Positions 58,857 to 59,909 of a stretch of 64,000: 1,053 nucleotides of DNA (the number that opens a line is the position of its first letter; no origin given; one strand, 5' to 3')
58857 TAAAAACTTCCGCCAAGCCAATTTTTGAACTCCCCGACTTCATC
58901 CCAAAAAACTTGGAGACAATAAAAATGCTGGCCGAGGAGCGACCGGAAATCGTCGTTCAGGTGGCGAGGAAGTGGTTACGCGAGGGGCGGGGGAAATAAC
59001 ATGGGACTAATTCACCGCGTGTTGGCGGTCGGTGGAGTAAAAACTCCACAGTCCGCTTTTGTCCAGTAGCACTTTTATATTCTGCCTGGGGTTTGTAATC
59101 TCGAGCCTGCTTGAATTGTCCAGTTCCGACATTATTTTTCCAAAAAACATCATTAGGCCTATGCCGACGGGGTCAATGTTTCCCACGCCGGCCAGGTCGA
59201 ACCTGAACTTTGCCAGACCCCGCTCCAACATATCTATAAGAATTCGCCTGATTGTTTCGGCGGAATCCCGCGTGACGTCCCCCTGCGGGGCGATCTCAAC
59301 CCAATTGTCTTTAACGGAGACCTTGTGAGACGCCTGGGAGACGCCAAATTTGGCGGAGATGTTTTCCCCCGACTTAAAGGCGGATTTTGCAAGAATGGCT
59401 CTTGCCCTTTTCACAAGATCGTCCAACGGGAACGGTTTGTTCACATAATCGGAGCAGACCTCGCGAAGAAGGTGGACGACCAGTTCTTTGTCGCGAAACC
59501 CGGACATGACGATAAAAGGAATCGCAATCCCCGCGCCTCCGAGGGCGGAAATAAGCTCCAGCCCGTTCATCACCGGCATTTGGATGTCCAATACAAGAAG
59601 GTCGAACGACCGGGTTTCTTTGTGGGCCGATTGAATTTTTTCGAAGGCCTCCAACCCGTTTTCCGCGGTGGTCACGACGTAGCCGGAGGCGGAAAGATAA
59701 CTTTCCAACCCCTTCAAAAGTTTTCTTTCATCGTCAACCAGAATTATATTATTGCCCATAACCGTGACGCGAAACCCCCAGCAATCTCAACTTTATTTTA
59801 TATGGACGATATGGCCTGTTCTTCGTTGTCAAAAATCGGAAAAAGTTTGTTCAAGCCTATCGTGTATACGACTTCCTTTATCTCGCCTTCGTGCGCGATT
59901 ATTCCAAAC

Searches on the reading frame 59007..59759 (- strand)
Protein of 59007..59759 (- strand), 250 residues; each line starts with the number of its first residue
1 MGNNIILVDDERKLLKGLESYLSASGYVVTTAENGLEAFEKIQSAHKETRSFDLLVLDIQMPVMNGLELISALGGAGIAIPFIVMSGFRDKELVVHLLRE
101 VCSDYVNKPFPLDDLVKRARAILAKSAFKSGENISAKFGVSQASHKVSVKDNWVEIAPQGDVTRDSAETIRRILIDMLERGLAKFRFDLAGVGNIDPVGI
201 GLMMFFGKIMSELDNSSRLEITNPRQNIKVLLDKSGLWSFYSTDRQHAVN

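Call 54: search_protein_families(library=pfam, proteins=[window:59007-59759:-], max_evalue=0.00001)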
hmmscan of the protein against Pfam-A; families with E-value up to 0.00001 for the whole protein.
window:59007-59759:- (250 aa): 1 family
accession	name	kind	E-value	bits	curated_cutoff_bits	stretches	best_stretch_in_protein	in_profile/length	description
PF00072.30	Response_reg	-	5.9e-24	84.8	30.2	1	5-119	1-110/111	Response regulator receiver domain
